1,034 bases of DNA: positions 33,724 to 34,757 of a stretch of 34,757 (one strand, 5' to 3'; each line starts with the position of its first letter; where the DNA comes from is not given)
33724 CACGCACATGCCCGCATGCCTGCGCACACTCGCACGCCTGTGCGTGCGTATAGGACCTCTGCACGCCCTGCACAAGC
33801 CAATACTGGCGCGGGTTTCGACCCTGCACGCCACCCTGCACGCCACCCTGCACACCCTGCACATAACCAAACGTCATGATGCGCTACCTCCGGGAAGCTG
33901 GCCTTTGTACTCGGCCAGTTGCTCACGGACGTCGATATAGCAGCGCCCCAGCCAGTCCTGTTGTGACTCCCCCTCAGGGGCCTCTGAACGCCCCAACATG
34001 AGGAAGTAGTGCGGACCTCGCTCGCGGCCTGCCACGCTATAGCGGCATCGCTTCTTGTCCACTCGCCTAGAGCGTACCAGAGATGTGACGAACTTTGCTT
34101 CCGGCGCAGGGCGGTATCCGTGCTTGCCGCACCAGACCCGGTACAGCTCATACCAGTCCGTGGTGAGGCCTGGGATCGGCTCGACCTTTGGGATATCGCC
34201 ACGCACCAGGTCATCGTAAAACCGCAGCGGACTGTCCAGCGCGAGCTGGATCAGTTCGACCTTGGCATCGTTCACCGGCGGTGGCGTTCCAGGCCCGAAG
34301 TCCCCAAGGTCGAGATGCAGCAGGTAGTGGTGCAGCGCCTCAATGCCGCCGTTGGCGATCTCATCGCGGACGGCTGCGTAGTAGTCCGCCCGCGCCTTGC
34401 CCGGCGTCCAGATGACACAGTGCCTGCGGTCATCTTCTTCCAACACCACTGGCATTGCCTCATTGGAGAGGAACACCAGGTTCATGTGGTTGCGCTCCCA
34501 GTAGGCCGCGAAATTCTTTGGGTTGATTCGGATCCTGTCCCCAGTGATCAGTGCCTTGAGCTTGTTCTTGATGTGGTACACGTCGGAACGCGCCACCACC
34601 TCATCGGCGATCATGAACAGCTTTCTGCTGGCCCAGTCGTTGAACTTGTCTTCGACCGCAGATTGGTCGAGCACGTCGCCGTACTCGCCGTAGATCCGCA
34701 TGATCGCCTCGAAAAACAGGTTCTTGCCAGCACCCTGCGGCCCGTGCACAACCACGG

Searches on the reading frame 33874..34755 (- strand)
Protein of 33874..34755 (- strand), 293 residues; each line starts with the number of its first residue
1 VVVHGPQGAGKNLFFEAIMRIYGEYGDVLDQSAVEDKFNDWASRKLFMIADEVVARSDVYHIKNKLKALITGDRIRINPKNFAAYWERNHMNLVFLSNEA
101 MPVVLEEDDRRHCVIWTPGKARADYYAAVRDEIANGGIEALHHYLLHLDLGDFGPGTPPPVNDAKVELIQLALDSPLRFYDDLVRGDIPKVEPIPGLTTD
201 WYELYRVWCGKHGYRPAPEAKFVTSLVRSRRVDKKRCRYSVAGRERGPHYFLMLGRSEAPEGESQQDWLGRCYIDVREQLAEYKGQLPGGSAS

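Call 10: search_protein_families(library=pfam, proteins=[window:33874-34755:-], max_evalue=0.01)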
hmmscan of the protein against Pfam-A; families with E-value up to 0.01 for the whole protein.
window:33874-34755:- (293 aa): 3 families
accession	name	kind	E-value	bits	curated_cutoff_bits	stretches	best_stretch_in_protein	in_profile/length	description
PF19263.5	DUF5906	-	4.9e-23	82.4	27.6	1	4-111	2-114/114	Family of unknown function (DUF5906)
PF03288.22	Pox_D5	-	0.0033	18.3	21.4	0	198-228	24-55/86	Poxvirus D5 protein-like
PF01057.23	Parvo_NS1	-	0.0094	15.4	20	0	3-81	118-191/271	Parvovirus non-structural protein NS1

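Call 14: find_related_loci(query=window:33874-34755:-, collection=viral_contigs, flank=4000)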
Query window:33874-34755:- (293 aa) in viral_contigs; peptide patterns used: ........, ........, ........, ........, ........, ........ (x = any residue, [..] = any of these).
121 stretches matched a pattern; 121 encode a relative of the query (tblastn E <= 1e-3); the best 80 are kept; 80 distinct loci.
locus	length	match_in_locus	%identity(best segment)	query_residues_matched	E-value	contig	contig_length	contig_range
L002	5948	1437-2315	83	1-293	1e-159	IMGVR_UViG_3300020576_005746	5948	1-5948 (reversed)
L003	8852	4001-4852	73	1-284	4e-146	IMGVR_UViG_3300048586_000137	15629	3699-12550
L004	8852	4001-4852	73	1-284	4e-146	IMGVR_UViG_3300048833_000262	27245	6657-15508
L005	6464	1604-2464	77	1-287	2e-144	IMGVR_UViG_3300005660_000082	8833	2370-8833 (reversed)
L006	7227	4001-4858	73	1-286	1e-138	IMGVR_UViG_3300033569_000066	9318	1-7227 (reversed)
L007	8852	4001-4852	71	1-284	5e-132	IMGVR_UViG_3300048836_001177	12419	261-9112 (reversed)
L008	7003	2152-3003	71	1-284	4e-132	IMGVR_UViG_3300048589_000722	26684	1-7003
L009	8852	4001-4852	69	1-284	8e-132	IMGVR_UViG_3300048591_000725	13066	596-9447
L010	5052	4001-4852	71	1-284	2e-131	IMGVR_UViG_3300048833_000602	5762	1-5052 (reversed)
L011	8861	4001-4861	71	1-284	9e-130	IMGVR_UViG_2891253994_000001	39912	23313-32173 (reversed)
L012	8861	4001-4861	70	1-284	5e-129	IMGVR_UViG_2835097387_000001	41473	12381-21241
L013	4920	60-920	70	1-284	7e-130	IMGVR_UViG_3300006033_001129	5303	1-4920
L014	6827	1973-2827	68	1-285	1e-127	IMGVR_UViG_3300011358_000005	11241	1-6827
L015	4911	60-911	68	1-284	9e-128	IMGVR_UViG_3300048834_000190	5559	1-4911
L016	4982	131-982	68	1-284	2e-127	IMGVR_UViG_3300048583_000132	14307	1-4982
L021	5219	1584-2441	59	1-285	3e-109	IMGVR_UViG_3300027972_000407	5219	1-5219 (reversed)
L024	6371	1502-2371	58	1-289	2e-108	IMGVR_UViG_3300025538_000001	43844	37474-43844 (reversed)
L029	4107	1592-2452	57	1-286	3e-107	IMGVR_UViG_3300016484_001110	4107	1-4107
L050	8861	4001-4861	53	1-286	9e-96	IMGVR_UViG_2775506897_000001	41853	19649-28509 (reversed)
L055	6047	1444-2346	51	1-287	7e-95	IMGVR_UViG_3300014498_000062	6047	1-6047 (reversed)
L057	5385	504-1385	58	1-285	8e-94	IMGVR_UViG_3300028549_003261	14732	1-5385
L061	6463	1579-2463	55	1-290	3e-91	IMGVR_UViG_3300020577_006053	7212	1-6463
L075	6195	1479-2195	58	1-239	6e-86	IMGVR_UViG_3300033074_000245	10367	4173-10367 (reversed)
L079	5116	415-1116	58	1-228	3e-85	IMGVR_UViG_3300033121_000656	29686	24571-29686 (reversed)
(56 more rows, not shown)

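Call 20: search_dna_similar(query=window:33874-34755:-, collection=phages, mode=protein, max_rows=40)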
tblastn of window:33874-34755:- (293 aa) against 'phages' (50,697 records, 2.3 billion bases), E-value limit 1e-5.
Records with a match: 212; places in all: 212; records where one place covers at least 80% of the query: 20.
Best place of each record, by identity: <60% 212.
By first word of the organism name: Pseudomonas 69; Salmonella 42; Vibrio 24; Bordetella 9; Moraxella 8; Brevundimonas 5; Rhizobium 5; Escherichia 5; Stenotrophomonas 4; Xylella 4; and 23 more.
By host as written in the record: Pseudomonas aeruginosa PAO1 22; - 21; Pseudomonas aeruginosa 19; Salmonella enterica subsp. enterica serovar Typhimurium 12; Vibrio cholerae 2095 9; Bordetella bronchiseptica ATCC 10580 9; Moraxella catarrhalis 8; Salmonella enterica 8; and 69 more.
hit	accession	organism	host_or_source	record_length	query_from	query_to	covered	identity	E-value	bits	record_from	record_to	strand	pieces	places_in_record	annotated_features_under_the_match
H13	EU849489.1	Stenotrophomonas phage S1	-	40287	1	286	98%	58.6%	8e-104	337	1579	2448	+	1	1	gp1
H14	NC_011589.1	Stenotrophomonas phage S1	Stenotrophomonas maltophilia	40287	1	286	98%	58.6%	8e-104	337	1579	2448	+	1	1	DNA primase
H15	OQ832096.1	Halomonas phage vB_HmeY_H4907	Halomonas meridiana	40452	1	279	95%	36.5%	8e-44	164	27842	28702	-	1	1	primase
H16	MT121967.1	Pseudomonas phage SC_9_H1H8_2017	Pseudomonas sp.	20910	7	271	90%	35.4%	2e-33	134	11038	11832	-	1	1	primase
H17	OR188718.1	Pseudomonas phage LPPA56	Pseudomonas aeruginosa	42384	7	274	91%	34.3%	3e-36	143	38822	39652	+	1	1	hypothetical protein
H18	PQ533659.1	Pseudomonas phage Meadow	Pseudomonas aeruginosa PA14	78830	7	274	91%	34.3%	3e-36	143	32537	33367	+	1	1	bifunctional DNA primase/polymerase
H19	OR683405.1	Pseudomonas phage Lodos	Pseudomonas aeruginosa 135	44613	7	274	91%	34.3%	5e-36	142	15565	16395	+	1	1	bifunctional DNA primase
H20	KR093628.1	Moraxella phage Mcat4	Moraxella catarrhalis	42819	1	239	82%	38.0%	4e-34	137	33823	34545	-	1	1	hypothetical protein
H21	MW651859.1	Pseudomonas phage vB_PstS-pAN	Pseudomonas stutzeri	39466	7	251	84%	36.7%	1e-34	138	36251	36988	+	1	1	PriCT-2 domain-containing protein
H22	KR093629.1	Moraxella phage Mcat5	Moraxella catarrhalis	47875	1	239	82%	36.7%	1e-32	132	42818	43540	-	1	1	hypothetical protein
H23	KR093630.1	Moraxella phage Mcat6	Moraxella catarrhalis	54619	1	239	82%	36.7%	1e-32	132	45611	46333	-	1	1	hypothetical protein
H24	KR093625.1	Moraxella phage Mcat1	Moraxella catarrhalis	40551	1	239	82%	36.7%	2e-32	132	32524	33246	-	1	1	hypothetical protein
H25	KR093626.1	Moraxella phage Mcat2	Moraxella catarrhalis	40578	1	239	82%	36.7%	2e-32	132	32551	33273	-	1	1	hypothetical protein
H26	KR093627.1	Moraxella phage Mcat3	Moraxella catarrhalis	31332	1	239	82%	36.7%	2e-32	132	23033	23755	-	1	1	hypothetical protein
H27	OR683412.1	Pseudomonas phage Turba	Pseudomonas aeruginosa F038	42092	7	237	79%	37.5%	6e-36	142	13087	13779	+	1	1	bifunctional DNA primase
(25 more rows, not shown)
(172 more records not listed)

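Call 22: get_annotated_region(hit=H15, flank=3500)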
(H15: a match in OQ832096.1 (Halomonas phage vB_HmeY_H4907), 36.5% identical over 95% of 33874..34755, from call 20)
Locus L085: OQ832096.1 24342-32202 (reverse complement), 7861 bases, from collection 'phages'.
description: Halomonas phage vB_HmeY_H4907, complete genome.
organism: Halomonas phage vB_HmeY_H4907 (NCBI taxid 3056163)
taxonomy: Viruses; Duplodnaviria; Heunggongvirae; Uroviricota; Caudoviricetes
host: Halomonas meridiana; source: sediment; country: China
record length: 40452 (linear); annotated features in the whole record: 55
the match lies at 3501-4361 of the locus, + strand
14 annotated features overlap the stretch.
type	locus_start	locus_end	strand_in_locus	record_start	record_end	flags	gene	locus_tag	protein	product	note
CDS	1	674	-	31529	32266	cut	-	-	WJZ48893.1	peptidase S24-like protein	-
CDS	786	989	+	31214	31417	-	-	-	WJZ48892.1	transcriptional regulator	-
CDS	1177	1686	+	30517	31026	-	-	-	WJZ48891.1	regulatory protein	-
CDS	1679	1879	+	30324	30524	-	-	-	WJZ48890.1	C4-type zinc finger protein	Prokaryotic dksA/traR C4-type zinc finger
CDS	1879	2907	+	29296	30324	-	-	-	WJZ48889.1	primase-like protein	Primase C terminal 2 (PriCT-2)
CDS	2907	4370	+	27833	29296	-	-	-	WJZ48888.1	primase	-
CDS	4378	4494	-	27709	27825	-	-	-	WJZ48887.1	hypothetical protein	-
CDS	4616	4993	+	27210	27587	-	-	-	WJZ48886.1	antitermination protein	-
CDS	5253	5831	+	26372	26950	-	-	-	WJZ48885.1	N-acetylmuramoyl-L-alanine amidase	-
CDS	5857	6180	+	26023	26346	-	-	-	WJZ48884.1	holin family protein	holin family (Lysis protein S)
CDS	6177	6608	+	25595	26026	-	-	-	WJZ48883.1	putative spanin protein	-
CDS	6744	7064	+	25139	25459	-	-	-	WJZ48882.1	HNH endonuclease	-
CDS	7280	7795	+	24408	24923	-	-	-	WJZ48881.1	terminase small subunit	-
CDS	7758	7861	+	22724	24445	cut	-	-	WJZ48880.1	terminase large subunit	-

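Call 23: get_annotated_region(hit=H19, flank=3500)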
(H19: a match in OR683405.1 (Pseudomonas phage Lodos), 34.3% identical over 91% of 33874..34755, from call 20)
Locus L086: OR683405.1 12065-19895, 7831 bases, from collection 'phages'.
description: Pseudomonas phage Lodos, complete genome.
organism: Pseudomonas phage Lodos (NCBI taxid 3097004)
taxonomy: Viruses; Duplodnaviria; Heunggongvirae; Uroviricota; Caudoviricetes
host: Pseudomonas aeruginosa 135; source: -; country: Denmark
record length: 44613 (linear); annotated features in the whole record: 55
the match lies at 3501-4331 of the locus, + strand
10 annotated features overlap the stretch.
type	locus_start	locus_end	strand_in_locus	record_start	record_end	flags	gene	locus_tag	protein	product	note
CDS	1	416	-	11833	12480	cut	-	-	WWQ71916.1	CI-like repressor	label: CI-like repressor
CDS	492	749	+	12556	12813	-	-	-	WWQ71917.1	antirepressor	-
CDS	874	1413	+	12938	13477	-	-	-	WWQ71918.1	CII-like regulatory protein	label: CII-like regulatory protein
CDS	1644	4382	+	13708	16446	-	-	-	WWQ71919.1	bifunctional DNA primase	label: bifunctional DNA primase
CDS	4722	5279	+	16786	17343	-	-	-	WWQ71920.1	hypothetical protein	-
CDS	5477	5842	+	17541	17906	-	-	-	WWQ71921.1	holin family protein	label: holin family protein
CDS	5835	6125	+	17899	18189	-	-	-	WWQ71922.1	holin family protein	label: holin family protein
CDS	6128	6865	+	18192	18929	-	-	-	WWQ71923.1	hypothetical protein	-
CDS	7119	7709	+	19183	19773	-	-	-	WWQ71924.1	terminase small subunit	label: terminase small subunit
CDS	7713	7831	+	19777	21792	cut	-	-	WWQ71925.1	terminase large subunit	label: terminase large subunit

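Call 24: get_annotated_region(hit=H20, flank=3500)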
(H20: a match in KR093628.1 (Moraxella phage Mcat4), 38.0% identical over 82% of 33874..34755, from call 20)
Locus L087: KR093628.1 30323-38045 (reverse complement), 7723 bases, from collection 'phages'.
description: Moraxella phage Mcat4, complete genome.
organism: Moraxella phage Mcat4 (NCBI taxid 1647550)
taxonomy: Viruses; Duplodnaviria; Heunggongvirae; Uroviricota; Caudoviricetes
host: Moraxella catarrhalis; source: sputum; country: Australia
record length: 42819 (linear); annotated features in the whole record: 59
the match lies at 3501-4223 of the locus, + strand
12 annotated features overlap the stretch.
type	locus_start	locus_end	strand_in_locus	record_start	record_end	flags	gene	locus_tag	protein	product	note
CDS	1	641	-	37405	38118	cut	-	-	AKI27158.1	hypothetical protein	-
CDS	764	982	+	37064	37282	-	-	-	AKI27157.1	hypothetical protein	-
CDS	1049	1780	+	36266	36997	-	-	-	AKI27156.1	hypothetical protein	-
CDS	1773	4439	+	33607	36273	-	-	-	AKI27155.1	hypothetical protein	-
CDS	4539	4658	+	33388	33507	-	-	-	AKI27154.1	hypothetical protein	-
CDS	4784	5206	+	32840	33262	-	-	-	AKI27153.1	hypothetical protein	-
CDS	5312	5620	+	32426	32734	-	-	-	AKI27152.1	hypothetical protein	-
CDS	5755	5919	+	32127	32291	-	-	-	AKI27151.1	hypothetical protein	-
CDS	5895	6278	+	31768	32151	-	-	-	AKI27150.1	hypothetical protein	-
CDS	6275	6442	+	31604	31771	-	-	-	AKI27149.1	hypothetical protein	-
CDS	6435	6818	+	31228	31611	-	-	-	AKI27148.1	hypothetical protein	-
CDS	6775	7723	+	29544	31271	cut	-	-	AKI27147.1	terminase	-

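Call 25: get_annotated_region(hit=H21, flank=3500)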
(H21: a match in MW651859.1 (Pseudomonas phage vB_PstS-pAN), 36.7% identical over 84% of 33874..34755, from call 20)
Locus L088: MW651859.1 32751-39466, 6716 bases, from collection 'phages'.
description: Pseudomonas phage vB_PstS-pAN, complete genome.
organism: Pseudomonas phage vB_PstS-pAN (NCBI taxid 2815750)
taxonomy: Viruses; Duplodnaviria; Heunggongvirae; Uroviricota; Caudoviricetes
host: Pseudomonas stutzeri; source: -; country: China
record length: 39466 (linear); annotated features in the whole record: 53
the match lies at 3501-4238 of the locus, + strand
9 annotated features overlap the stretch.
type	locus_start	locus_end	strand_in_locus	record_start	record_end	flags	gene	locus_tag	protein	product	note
CDS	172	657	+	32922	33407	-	-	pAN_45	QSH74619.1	hypothetical protein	-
CDS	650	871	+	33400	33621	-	-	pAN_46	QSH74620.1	C4-type zinc finger protein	TraR/DksA C4-type zinc finger protein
CDS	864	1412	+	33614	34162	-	-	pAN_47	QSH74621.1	hypothetical protein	-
CDS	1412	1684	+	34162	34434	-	-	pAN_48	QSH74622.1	hypothetical protein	-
CDS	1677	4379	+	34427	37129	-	-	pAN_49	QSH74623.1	PriCT-2 domain-containing protein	-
CDS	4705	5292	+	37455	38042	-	-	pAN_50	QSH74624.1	hypothetical protein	-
CDS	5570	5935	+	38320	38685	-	-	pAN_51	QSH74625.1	hypothetical protein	-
CDS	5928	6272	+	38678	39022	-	-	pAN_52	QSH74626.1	holin family protein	-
CDS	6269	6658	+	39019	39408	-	-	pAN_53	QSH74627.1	HNH endonuclease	-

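Call 34: search_solved_structures(query=window:33874-34755:-, max_evalue=10, show_alignments=2)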
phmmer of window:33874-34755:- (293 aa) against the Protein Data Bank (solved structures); distinct sequences matched with E-value up to 10: 3.
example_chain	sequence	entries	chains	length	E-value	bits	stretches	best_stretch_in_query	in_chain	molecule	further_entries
6k9e_A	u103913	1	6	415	9.5e-12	48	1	4-117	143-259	Primase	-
6k9c_A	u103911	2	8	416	9.5e-12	48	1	4-117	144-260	Primase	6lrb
7nwn_AAA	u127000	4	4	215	1.5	11.3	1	8-109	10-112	Beta-xylanase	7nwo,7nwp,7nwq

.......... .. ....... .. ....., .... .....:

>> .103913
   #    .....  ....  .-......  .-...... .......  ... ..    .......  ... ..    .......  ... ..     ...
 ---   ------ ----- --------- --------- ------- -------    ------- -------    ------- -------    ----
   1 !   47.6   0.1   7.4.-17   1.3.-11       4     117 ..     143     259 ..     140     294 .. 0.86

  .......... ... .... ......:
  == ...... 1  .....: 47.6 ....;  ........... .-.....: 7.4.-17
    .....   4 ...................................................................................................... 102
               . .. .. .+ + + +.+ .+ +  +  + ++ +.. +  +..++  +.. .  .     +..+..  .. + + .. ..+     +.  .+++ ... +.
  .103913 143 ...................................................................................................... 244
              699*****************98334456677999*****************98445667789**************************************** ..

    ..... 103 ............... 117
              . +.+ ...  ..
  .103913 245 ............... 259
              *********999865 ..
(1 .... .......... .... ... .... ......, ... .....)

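Call 35: search_protein_families(library=phrogs, proteins=[window:33874-34755:-], max_evalue=0.001)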
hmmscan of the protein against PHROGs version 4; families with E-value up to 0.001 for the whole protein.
window:33874-34755:- (293 aa): 8 families
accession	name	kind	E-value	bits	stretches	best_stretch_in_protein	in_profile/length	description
phrog_2249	-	DNA, RNA and nucleotide metabolism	4.7e-40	139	1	1-276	529-800/802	DNA primase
phrog_4762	-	unknown function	1.1e-32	113.9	2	2-147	509-656/822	-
phrog_1156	-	DNA, RNA and nucleotide metabolism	3.5e-30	106.2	1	2-246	562-815/855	DNA primase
phrog_24712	-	unknown function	3.3e-14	52.7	1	2-115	476-593/801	-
phrog_1829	-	DNA, RNA and nucleotide metabolism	2.8e-12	46.6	1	2-227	508-734/772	DNA primase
phrog_7601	-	unknown function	2.9e-08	34.5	1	2-229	24-253/289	-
phrog_9765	-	DNA, RNA and nucleotide metabolism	1.6e-05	24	1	2-119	630-749/939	DNA primase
phrog_864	-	DNA, RNA and nucleotide metabolism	2.1e-05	24.2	0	3-101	370-468/1064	DNA primase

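Call 36: find_homologous_proteins(query=window:33874-34755:-, max_evalue=1e-20)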
Query window:33874-34755:- (293 aa): 319 proteins with E <= 1e-20 among 1588 candidates; the best 120 are listed.
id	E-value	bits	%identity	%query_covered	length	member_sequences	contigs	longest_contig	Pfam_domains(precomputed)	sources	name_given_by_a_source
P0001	7.9e-201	684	100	99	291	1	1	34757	PF19263.6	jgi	jgi:putative DNA primase/helicase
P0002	3.3e-141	488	71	97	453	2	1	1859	PF19263.6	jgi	jgi:putative DNA primase/helicase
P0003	9.1e-135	467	72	97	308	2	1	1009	PF19263.6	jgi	jgi:putative DNA primase/helicase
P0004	1.3e-133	463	70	96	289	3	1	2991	PF19263.6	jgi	-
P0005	1.0e-113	398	61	98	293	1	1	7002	PF01057.24,PF19263.6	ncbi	-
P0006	1.0e-111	391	61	98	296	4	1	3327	PF19263.6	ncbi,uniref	ncbi:DUF5906 domain-containing protein, partial [Stenotrophomonas sp. 278]|uniref:DUF5906 domain-con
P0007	2.0e-109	384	59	100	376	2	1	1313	PF19263.6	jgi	jgi:putative DNA primase/helicase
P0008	3.1e-109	383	60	93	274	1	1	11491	PF19263.6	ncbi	ncbi:MAG TPA: primase-helicase family protein, partial [Mizugakiibacter sp.]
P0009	3.5e-109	383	60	98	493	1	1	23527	PF01057.24,PF19263.6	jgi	jgi:putative DNA primase/helicase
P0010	3.8e-109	383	60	98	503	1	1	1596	PF19263.6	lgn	-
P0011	1.5e-106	374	60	98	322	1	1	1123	PF19263.6,PF05272.18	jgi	jgi:putative DNA primase/helicase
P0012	2.3e-105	370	59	97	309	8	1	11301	PF01057.24,PF19263.6,PF05272.18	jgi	-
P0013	3.9e-105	370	63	88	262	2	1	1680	PF19263.6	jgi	jgi:putative DNA primase/helicase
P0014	8.7e-105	368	60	97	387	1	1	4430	PF19263.6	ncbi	-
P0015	1.8e-103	364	58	99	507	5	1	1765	PF01057.24,PF19263.6,PF05272.18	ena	-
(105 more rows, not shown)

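Call 47: predict_structure(alignment_id=A1)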
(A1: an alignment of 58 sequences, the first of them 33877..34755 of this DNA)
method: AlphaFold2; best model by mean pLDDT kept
length: 293 residues; sequences in the alignment: 58
mean_pLDDT: 88.4   pTM: 0.75
mean pLDDT of the five models: 88.4, 87.8, 85.8, 83.0, 82.3
residues with pLDDT >= 90: 156; 70-90: 118; 50-70: 16; < 50: 3
segments of 3 or more residues with pLDDT < 50: none
pLDDT, mean of each block of 10 residues (from residue 1): 79 83 88 88 88 62 81 91 93 78 75 80 92 92 89 84 86 94 97 98 98 97 97 98 97 96 98 98 77 49
secondary structure, 60 per line:
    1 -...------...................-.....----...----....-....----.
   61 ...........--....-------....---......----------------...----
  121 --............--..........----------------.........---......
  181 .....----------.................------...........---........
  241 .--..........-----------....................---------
elements in order: E2-4 H11-25 E26-29 H31-35 E47-50 H52-55 H60-71 E74-77 E85-88 E92-97 E114-116 H123-134 H137-146 H163-171 H175-185 H198-212 H219-229 E233-241 E244-253 H265-284

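Call 53: fold_search(model_id=the predicted structure, library=pdb)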
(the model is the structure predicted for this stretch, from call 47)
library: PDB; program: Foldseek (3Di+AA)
matches with E <= 10: 1294; with E <= 0.001: 269
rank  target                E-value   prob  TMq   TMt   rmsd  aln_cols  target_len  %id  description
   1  6k9c_B                8.5e-13  1.00  0.62  0.46   5.3       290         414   18  The apo structure of NrS-1 C terminal region (305-718) (released 2020-04-08)
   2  6lrb_C                2.0e-12  1.00  0.59  0.44   5.9       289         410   19  The A form apo structure of NrS-1 C terminal region-CTR (released 2020-04-08)
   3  6lrb_F                2.2e-12  1.00  0.59  0.44   5.9       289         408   18  The A form apo structure of NrS-1 C terminal region-CTR (released 2020-04-08)
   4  6lrb_A                2.8e-12  1.00  0.59  0.44   5.9       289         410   19  The A form apo structure of NrS-1 C terminal region-CTR (released 2020-04-08)
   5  6lrb_B                3.4e-12  1.00  0.59  0.44   5.8       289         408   19  The A form apo structure of NrS-1 C terminal region-CTR (released 2020-04-08)
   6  6k9c_A                7.5e-12  1.00  0.60  0.44   5.4       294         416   19  The apo structure of NrS-1 C terminal region (305-718) (released 2020-04-08)
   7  6lrb_D                1.5e-11  1.00  0.59  0.44   5.8       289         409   19  The A form apo structure of NrS-1 C terminal region-CTR (released 2020-04-08)
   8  6k9e_B                1.6e-11  1.00  0.56  0.42   6.4       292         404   18  The A form apo structure of NrS-1 C terminal region-CTR(305-718) (released 2020-06-17)
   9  6k9e_A                5.9e-11  1.00  0.55  0.42   6.4       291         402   19  The A form apo structure of NrS-1 C terminal region-CTR(305-718) (released 2020-06-17)
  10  6k9e_C                1.2e-10  1.00  0.57  0.43   5.8       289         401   19  The A form apo structure of NrS-1 C terminal region-CTR(305-718) (released 2020-06-17)
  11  9im1_A                1.2e-06  1.00  0.39  0.24  10.8       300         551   17  The Cryo-EM structure of MPXV E5 in complex with ssDNA in intermediate state 1 (released 2025-06-18)
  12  8s0a_2                2.0e-06  1.00  0.26  0.13  13.4       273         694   12  H. sapiens MCM2-7 hexamer bound to double stranded DNA (released 2024-10-02)
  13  8iqi_C                2.6e-06  1.00  0.48  0.19  12.9       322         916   11  Structure of Full-Length AsfvPrimPol in Complex-Form (released 2023-07-26)
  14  7apd_F                3.2e-06  1.00  0.32  0.33   3.6       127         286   17  Bovine Papillomavirus E1 DNA helicase-replication fork complex (released 2021-11-17)
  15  7ola_C                3.8e-06  1.00  0.52  0.37   4.7       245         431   18  Structure of Primase-Helicase in SaPI5 (released 2022-07-13)
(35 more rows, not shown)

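Call 75: search_protein_families(library=pfam, proteins=[L021:3092-3871:+, L029:2962-3537:+, L050:5361-6155:+, L055:3450-4067:+, L057:1872-2798:+, L061:3603-4436:+, L075:2711-3532:+, L079:2369-3595:+, L024:3781-4797:+, L013:2011-2940:+], max_evalue=0.001)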
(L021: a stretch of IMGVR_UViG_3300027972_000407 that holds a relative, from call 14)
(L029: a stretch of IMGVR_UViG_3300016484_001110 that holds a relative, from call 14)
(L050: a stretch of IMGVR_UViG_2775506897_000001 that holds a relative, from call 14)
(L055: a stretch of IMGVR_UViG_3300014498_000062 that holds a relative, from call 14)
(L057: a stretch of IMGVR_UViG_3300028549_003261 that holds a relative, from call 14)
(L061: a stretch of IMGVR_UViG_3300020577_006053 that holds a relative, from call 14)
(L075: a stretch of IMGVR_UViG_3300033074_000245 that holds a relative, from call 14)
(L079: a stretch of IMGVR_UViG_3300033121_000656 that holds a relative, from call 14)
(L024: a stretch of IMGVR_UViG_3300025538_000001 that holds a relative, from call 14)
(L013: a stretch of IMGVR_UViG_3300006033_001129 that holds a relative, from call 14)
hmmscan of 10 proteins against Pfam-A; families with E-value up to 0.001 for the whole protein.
L021:3092-3871:+ (259 aa): 0 families

L029:2962-3537:+ (191 aa): 0 families

L050:5361-6155:+ (264 aa): 0 families

L055:3450-4067:+ (205 aa): 1 family
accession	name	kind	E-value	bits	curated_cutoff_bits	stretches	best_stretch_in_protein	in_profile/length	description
PF00684.25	DnaJ_CXXCXGXG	-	2.9e-06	27.9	32.7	1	83-144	1-65/65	DnaJ central domain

L057:1872-2798:+ (308 aa): 0 families

L061:3603-4436:+ (277 aa): 0 families

L075:2711-3532:+ (273 aa): 0 families

L079:2369-3595:+ (408 aa): 1 family
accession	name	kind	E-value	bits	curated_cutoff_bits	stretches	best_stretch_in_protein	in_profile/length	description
PF04055.27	Radical_SAM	-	0.00053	20.6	29.5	0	46-185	6-142/166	Radical SAM superfamily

L024:3781-4797:+ (338 aa): 1 family
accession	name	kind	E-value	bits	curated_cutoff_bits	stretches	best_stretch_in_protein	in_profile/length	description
PF01507.26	PAPS_reduct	-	8.2e-22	78.5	22.5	2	154-247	82-173/175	Phosphoadenosine phosphosulfate reductase domain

L013:2011-2940:+ (309 aa): 1 family
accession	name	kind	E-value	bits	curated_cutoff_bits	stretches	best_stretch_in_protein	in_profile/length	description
PF04383.19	KilA-N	-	2.2e-21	76.1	23.8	1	8-115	7-104/107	KilA-N domain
